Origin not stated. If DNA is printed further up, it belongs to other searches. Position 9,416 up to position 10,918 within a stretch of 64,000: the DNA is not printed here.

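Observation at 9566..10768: Response regulator with a catalytically dead sigma-54-activator domain and no DNA-binding domain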

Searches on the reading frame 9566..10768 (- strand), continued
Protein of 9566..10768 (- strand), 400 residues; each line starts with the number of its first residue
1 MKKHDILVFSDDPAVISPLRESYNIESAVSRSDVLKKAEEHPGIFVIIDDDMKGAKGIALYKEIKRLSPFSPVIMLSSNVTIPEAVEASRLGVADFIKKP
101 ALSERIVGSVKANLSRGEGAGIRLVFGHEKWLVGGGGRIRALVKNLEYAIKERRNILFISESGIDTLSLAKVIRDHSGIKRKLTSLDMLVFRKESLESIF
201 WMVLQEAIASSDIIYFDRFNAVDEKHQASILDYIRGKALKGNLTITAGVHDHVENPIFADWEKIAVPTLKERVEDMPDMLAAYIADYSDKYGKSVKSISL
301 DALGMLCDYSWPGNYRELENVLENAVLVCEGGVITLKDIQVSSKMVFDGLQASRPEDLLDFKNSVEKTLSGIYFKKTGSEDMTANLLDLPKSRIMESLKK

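Call 15: find_encoding_contigs(protein=P0033, flank=8000, max_places=2)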
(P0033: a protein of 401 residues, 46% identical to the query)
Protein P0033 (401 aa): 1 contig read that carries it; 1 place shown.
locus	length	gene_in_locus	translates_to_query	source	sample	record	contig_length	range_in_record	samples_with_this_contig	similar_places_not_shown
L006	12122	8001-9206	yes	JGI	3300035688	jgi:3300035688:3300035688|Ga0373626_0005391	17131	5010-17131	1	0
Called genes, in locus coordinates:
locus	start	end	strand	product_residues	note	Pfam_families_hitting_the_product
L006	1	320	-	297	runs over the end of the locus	-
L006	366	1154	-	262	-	PF02578:Cu-oxidase_4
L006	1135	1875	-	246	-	PF01557:FAA_hydrolase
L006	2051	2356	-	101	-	PF02410:RsfS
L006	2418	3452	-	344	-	PF03816:LytR_cpsA_psr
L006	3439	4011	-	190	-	PF01966:HD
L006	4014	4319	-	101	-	PF00076:RRM_1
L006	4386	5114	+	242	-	PF00483:NTP_transferase, PF01128:IspD, PF02348:CTP_transf_3, PF12804:NTP_transf_3, PF01983:CofC (weak)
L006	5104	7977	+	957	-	PF16927:HisKA_7TM, PF13185:GAF_2 (weak), PF00512:HisKA, PF02518:HATPase_c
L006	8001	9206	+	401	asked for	PF00072:Response_reg, PF25601:AAA_lid_14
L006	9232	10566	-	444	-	PF02878:PGM_PMM_I, PF02879:PGM_PMM_II, PF02880:PGM_PMM_III, PF00408:PGM_PMM_IV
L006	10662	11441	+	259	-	PF02900:LigB, PF01875:Memo (weak)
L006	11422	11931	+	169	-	PF01871:AMMECR1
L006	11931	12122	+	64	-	?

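Call 17: find_related_loci(query=A2, collection=genome_contigs, flank=6000)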
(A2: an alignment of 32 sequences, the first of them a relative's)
Query A2 (400 aa) in genome_contigs; peptide patterns used: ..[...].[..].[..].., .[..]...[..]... (x = any residue, [..] = any of these).
354 stretches matched a pattern; 41 encode a relative of the query (tblastn E <= 1e-3); 41 distinct loci.
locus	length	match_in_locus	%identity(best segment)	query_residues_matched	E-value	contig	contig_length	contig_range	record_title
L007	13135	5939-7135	69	1-400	0e+0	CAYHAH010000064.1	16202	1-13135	MAG TPA_asm: uncultured bacterium isolate ERP119294_co2_508 genome assembly, contig: k141_2537552, whole genome shotgun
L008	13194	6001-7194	67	1-399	6e-178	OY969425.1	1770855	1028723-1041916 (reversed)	MAG: uncultured bacterium isolate MFD03726.bin.c.3 genome assembly, chromosome: 1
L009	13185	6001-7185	49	1-394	9e-128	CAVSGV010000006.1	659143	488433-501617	MAG: uncultured bacterium isolate MFD01476.bin.2.44 genome assembly, contig: contig_89028, whole genome shotgun sequence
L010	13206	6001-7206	57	1-400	3e-149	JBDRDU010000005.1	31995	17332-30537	MAG: bacterium isolate MEGAHIT-group-1.272 k141_26779, whole genome shotgun sequence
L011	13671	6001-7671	33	3-400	4e-17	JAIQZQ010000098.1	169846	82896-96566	MAG: Candidatus Anammoxibacter sp. isolate OFTM214 OFTM214_97, whole genome shotgun sequence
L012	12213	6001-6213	48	264-334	2e-16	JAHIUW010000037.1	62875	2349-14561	MAG: Proteobacteria bacterium isolate MM_PC_MetaG.mb.39 MM_PC_MetaG.mb.39_k141_1469875, whole genome shotgun sequence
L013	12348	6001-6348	30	6-116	5e-10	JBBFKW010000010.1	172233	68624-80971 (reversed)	MAG: Desulfosoma sp. isolate Uz-U4-09 NODE_114_length_172233_cov_27.806590, whole genome shotgun sequence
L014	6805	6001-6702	26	2-223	3e-9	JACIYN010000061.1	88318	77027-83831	MAG: Desulfacinum sp. isolate MAG-79 Desulfacinum_C3_bin37_Scaffold_61, whole genome shotgun sequence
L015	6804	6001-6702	26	2-223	3e-9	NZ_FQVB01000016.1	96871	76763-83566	Desulfacinum infernum DSM 9756, whole genome shotgun sequence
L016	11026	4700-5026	28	2-104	7e-8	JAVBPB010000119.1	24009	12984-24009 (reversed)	MAG: Mobilisporobacter sp. isolate EPI_MAG_00126 c_000012696838, whole genome shotgun sequence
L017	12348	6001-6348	28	6-116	2e-7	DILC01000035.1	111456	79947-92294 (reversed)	MAG TPA_asm: Rhodocyclaceae bacterium UBA5602 UBA5602_contig_3493, whole genome shotgun sequence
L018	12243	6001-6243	32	20-100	4e-7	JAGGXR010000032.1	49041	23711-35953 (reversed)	MAG: Deltaproteobacteria bacterium isolate AUK157 PB_MBMC_111_c_000000000138, whole genome shotgun sequence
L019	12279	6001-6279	35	39-132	9e-7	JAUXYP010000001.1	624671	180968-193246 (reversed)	MAG: Sulfuricurvum sp. isolate C18_concoct.bin.190 C18_k141_321920, whole genome shotgun sequence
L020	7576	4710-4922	41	42-111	1e-6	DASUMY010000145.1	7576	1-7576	MAG TPA_asm: Sulfuricurvum sp. isolate SMAG_U1585 k141_797801, whole genome shotgun sequence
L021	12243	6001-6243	35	32-111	1e-6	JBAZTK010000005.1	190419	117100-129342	MAG: Sulfuricurvum sp. isolate SO_2017_GW1_200 NODE_573_length_190419_cov_4.664642_OW334_2017, whole genome shotgun sequ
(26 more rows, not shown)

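Call 20: list_cluster_members(proteins=[P0001, P0007, P0009, P0010, P0003, P0016, P0034])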
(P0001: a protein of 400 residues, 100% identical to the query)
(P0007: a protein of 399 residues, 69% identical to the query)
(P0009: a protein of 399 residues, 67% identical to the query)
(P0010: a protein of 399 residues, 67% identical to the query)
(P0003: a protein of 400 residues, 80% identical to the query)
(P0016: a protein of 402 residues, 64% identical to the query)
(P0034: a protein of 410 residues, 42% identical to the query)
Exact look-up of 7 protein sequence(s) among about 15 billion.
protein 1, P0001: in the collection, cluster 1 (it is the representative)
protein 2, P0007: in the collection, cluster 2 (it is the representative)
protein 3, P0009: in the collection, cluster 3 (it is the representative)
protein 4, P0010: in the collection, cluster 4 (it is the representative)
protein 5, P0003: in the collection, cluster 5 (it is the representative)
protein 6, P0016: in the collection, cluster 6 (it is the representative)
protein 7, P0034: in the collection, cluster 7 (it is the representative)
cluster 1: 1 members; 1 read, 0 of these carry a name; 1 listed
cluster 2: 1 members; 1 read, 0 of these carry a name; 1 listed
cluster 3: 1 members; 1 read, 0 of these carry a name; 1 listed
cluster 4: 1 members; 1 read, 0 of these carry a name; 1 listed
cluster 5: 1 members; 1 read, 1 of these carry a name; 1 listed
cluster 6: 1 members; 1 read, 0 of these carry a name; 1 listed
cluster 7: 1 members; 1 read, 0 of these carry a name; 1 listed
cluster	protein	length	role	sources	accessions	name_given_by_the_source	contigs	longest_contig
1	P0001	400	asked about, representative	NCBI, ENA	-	-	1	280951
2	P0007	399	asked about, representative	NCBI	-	-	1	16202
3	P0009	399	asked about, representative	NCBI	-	-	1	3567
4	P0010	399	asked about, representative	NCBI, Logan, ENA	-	-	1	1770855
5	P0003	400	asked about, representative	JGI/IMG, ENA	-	DNA-binding NtrC family response regulator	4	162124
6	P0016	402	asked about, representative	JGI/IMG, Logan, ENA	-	-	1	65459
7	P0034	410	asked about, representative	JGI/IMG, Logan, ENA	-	-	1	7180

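Call 32: predict_structure(alignment_id=A3)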
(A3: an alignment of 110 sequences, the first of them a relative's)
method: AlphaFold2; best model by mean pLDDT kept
length: 400 residues; sequences in the alignment: 110
mean_pLDDT: 86.1   pTM: 0.62
mean pLDDT of the five models: 86.1, 84.2, 84.0, 83.6, 80.6
residues with pLDDT >= 90: 161; 70-90: 211; 50-70: 22; < 50: 6
segments of 3 or more residues with pLDDT < 50: 117-120
pLDDT, mean of each block of 10 residues (from residue 1): 79 88 88 88 86 82 80 87 75 84 87 60 60 84 88 91 92 79 91 80 92 93 90 82 87 81 94 90 93 94 91 94 95 94 85 86 88 90 90 84
secondary structure, 60 per line:
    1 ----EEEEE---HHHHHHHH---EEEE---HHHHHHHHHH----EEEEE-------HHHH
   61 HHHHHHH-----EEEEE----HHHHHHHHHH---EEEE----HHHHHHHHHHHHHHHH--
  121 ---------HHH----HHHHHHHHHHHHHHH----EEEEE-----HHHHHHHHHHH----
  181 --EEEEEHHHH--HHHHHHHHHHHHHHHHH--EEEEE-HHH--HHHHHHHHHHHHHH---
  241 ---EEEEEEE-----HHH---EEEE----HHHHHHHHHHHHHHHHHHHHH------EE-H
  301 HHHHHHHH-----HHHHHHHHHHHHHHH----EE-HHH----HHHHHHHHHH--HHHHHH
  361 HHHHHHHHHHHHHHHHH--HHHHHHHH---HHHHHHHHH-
elements in order: E5-9 H13-20 E24-27 H31-40 E45-49 H57-67 E73-77 H82-91 E95-98 H103-118 H137-151 E156-160 H166-176 E183-187 H188-191 H194-210 E213-217 H224-237 E244-250 E262-265 H270-290 H300-308 H314-328 H343-352 H355-377 H380-387 H391-399

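Call 33: search_protein_representatives(alignment_id=A2)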
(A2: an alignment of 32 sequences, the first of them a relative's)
Query: 32 sequences, 401 profile positions. Proteins with E-value up to 0.001 (for the whole library): 127114; up to 1e-10: 22537; up to 1e-30: 232. The best 150 are listed.
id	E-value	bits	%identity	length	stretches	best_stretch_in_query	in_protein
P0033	5.9e-173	591.6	-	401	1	1-401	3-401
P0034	7.1e-170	581.5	-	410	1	1-401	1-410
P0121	4.0e-163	559.3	-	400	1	1-401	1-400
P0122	2.9e-145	500.4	-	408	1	1-399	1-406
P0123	3.1e-133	460.8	-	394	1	9-400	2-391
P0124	2.1e-129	448.2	-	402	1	3-399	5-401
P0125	1.6e-124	432.1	-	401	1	1-396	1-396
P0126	5.8e-123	427.0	-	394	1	1-396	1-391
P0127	1.4e-122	425.8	-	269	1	133-400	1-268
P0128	6.5e-82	291.8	-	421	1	3-393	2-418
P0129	3.7e-79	282.7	-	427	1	4-395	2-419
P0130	3.3e-74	266.4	-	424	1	5-400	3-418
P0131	1.0e-73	264.8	-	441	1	5-394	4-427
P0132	1.9e-72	260.7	-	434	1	4-401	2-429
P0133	2.5e-71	257.0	-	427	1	5-396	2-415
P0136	2.3e-70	253.8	-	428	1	1-400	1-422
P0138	6.5e-70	252.3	-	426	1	1-399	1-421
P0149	8.6e-65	235.4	-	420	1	1-400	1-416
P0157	1.4e-62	228.2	-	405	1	3-400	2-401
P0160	8.4e-62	225.6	-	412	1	1-400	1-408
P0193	9.6e-52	192.5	-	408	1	2-400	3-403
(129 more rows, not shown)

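Call 35: list_cluster_members(proteins=[P0128, P0129, P0130, P0131, P0136, P0138, P0149, P0157, P0160, P0193])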
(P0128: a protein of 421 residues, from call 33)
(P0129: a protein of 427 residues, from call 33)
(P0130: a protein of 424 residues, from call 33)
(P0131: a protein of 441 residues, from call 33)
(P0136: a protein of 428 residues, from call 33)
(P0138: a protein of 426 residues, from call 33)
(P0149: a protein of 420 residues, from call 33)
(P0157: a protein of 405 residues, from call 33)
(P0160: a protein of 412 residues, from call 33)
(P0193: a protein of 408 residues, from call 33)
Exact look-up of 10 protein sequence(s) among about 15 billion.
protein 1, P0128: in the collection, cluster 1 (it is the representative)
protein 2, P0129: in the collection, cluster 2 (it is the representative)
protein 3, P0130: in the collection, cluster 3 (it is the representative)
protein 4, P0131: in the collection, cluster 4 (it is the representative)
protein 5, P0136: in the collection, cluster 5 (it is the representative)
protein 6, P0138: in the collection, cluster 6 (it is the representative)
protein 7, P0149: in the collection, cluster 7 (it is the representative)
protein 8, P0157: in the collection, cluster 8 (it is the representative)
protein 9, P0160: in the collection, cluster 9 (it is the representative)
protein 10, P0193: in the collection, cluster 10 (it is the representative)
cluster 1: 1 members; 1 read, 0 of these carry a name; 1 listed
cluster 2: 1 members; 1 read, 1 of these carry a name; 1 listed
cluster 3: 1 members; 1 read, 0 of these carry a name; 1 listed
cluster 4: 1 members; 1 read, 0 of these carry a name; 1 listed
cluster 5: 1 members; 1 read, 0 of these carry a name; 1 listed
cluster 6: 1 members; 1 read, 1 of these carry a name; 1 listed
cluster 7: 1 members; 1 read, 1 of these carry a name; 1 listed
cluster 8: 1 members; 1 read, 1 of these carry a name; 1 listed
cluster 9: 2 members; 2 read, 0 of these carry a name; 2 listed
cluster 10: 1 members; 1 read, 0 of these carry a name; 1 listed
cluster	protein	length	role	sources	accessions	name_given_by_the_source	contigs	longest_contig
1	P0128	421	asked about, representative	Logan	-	-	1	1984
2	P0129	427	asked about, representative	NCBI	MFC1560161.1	sigma-54-dependent transcriptional regulator [Candidatus Margulisiibacteriota bacterium]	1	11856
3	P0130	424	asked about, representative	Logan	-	-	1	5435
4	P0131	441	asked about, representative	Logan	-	-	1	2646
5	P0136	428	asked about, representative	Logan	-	-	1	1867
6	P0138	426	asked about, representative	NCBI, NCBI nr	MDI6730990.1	MAG: response regulator [Candidatus Margulisbacteria bacterium] | response regulator [Candidatus Margulisiibacteriota bacterium]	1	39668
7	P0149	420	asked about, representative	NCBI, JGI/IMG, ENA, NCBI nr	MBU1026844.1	MAG: response regulator [Candidatus Margulisbacteria bacterium] | response regulator [Candidatus Margulisiibacteriota bacterium]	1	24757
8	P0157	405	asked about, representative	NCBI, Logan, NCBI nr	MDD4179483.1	MAG: response regulator [Candidatus Margulisbacteria bacterium] | response regulator [Candidatus Margulisiibacteriota bacterium]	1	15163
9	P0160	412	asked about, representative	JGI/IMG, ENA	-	-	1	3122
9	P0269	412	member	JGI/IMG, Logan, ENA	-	-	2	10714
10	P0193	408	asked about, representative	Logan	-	-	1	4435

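Call 37: search_protein_families(library=pfam, alignment_id=A4, max_evalue=0.01)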
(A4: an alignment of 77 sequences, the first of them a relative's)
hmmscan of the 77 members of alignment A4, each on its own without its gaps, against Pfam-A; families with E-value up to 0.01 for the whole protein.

A. member 1, P0001 (400 aa): 3 families
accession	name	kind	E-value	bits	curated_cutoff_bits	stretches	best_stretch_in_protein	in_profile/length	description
PF25601.1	AAA_lid_14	-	1.4e-19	70.1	27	1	270-340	1-71/87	AAA+ ATPase lid domain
PF00072.30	Response_reg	-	2.7e-13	50.5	30.2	1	20-109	20-109/111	Response regulator receiver domain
PF14532.12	Sigma54_activ_2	-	0.00037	21.2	25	1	133-236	1-95/138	Sigma-54 interaction domain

B. families by the number of members that match (of 77 scanned): 15 families
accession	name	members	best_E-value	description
PF00072.30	Response_reg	77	1.8e-23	Response regulator receiver domain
PF25601.1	AAA_lid_14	77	1.9e-21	AAA+ ATPase lid domain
PF00158.32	Sigma54_activat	60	4.6e-14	Sigma-54 interaction domain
PF14532.12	Sigma54_activ_2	49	2.8e-09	Sigma-54 interaction domain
PF02954.25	HTH_8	12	2.1e-07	Bacterial regulatory protein, Fis family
PF23198.2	PDE8A_N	9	3.8e-05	PDE8A-like, N-terminal domain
PF20274.4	cREC_REC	3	0.00088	Cyclic-phosphate processing Receiver domain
PF20161.5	VpsR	1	3.9e-06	VpsR domain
PF23462.1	LysM3_NFP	1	0.0012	NFP LysM3 domain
PF17641.8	ASPRs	1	0.0034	Ancylostoma-associated secreted protein related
PF21714.3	KaiA_N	1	0.0047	Circadian clock protein KaiA, N-terminal domain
PF12153.13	CAP18_C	1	0.0067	LPS binding domain of CAP18 (C terminal)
PF18784.6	CRM1_repeat_2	1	0.0075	CRM1 / Exportin repeat 2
PF05057.20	DUF676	1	0.0086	Putative serine esterase (DUF676)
PF06863.17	DUF1254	1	0.0094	Protein of unknown function (DUF1254)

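Call 41: find_encoding_contigs(protein=P0138, flank=8000, max_places=2)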
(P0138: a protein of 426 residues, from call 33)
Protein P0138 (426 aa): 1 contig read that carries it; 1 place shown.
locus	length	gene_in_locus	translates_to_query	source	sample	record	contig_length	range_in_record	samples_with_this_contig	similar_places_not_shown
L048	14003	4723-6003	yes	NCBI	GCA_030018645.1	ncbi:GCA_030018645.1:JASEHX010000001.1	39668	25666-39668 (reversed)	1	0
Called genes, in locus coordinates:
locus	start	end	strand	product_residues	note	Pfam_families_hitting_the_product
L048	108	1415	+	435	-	-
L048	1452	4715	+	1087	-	PF16927:HisKA_7TM, PF00989:PAS, PF08448:PAS_4, PF13426:PAS_9, PF00512:HisKA, PF02518:HATPase_c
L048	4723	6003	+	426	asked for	PF00072:Response_reg, PF00158:Sigma54_activat (weak), PF25601:AAA_lid_14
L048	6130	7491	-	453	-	PF02878:PGM_PMM_I, PF02879:PGM_PMM_II, PF02880:PGM_PMM_III, PF00408:PGM_PMM_IV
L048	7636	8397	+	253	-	PF02900:LigB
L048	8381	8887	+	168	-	PF01871:AMMECR1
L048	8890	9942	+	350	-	PF01118:Semialdhyde_dh, PF01408:GFO_IDH_MocA (weak), PF22698:Semialdhyde_dhC_1, PF02774:Semialdhyde_dhC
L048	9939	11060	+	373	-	PF01960:ArgJ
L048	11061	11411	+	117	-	PF00696:AA_kinase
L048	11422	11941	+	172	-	PF00696:AA_kinase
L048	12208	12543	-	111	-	-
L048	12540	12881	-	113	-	PF18924:DUF5674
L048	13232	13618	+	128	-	-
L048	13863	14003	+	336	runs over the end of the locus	-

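Call 42: fold_search(model_id=the predicted structure, library=pdb)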
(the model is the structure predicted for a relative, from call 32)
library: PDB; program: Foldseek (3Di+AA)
matches with E <= 10: 1800; with E <= 0.001: 569
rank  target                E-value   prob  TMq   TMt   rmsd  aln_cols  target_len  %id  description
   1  1ny5_B                2.8e-19  1.00  0.44  0.45  15.6       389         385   23  Crystal structure of sigm54 activator (AAA+ ATPase) in the inactive state (released 2003-11-11)
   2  5m7p_A                3.1e-19  1.00  0.47  0.43  16.1       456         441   20  Crystal structure of NtrX from Brucella abortus in complex with ADP processed with the CrystalDirect automated mountin (released 2017-01-25)
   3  5m7p_B                4.7e-19  1.00  0.48  0.44  16.2       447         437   22  Crystal structure of NtrX from Brucella abortus in complex with ADP processed with the CrystalDirect automated mountin (released 2017-01-25)
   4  4l4u                  5.0e-19  1.00  0.42  0.44  15.4       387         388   23  Crystal structure of construct containing A. aeolicus NtrC1 receiver, central and DNA binding domains (released 2013-08-28)
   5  1ny5_A                7.1e-19  1.00  0.42  0.43  15.9       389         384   23  Crystal structure of sigm54 activator (AAA+ ATPase) in the inactive state (released 2003-11-11)
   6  5m7n_A                1.0e-18  1.00  0.48  0.44  16.1       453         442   22  Crystal structure of NtrX from Brucella abortus in complex with ATP processed with the CrystalDirect automated mountin (released 2017-01-25)
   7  5m7n_B                1.3e-18  1.00  0.48  0.45  16.3       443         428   22  Crystal structure of NtrX from Brucella abortus in complex with ATP processed with the CrystalDirect automated mountin (released 2017-01-25)
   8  5m7o_B                4.6e-18  1.00  0.47  0.43  17.0       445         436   21  Crystal structure of NtrX from Brucella abortus processed with the CrystalDirect automated mounting and cryo-cooling t (released 2017-01-25)
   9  5m7o_A                6.5e-18  1.00  0.46  0.41  16.7       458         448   21  Crystal structure of NtrX from Brucella abortus processed with the CrystalDirect automated mounting and cryo-cooling t (released 2017-01-25)
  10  3dzd_A                4.4e-17  1.00  0.44  0.48  14.8       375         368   21  Crystal structure of sigma54 activator NTRC4 in the inactive state (released 2008-11-25)
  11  5ep0                  9.4e-17  1.00  0.45  0.47  14.3       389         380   19  Quorum-Sensing Signal Integrator LuxO - Receiver+Catalytic Domains (released 2016-04-20)
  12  7v2b_D                2.1e-16  1.00  0.46  0.49  14.9       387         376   18  Crystal Structure of VpsR display novel dimeric architecture and c-di-GMP binding: mechanistic implications in oligome (released 2022-04-06)
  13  7v2b_A                2.7e-16  1.00  0.47  0.50  15.1       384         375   20  Crystal Structure of VpsR display novel dimeric architecture and c-di-GMP binding: mechanistic implications in oligome (released 2022-04-06)
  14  7v2v_A                4.8e-14  1.00  0.45  0.48  15.2       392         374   19  Crystal Structure of VpsR display novel dimeric architecture and c-di-GMP binding: mechanistic implications in oligome (released 2022-04-06)
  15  8p53_E                2.0e-13  1.00  0.45  0.46  14.0       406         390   16  Cryo-EM structure of the c-di-GMP-free FleQ-FleN master regulator complex of P. aeruginosa (released 2023-12-13)
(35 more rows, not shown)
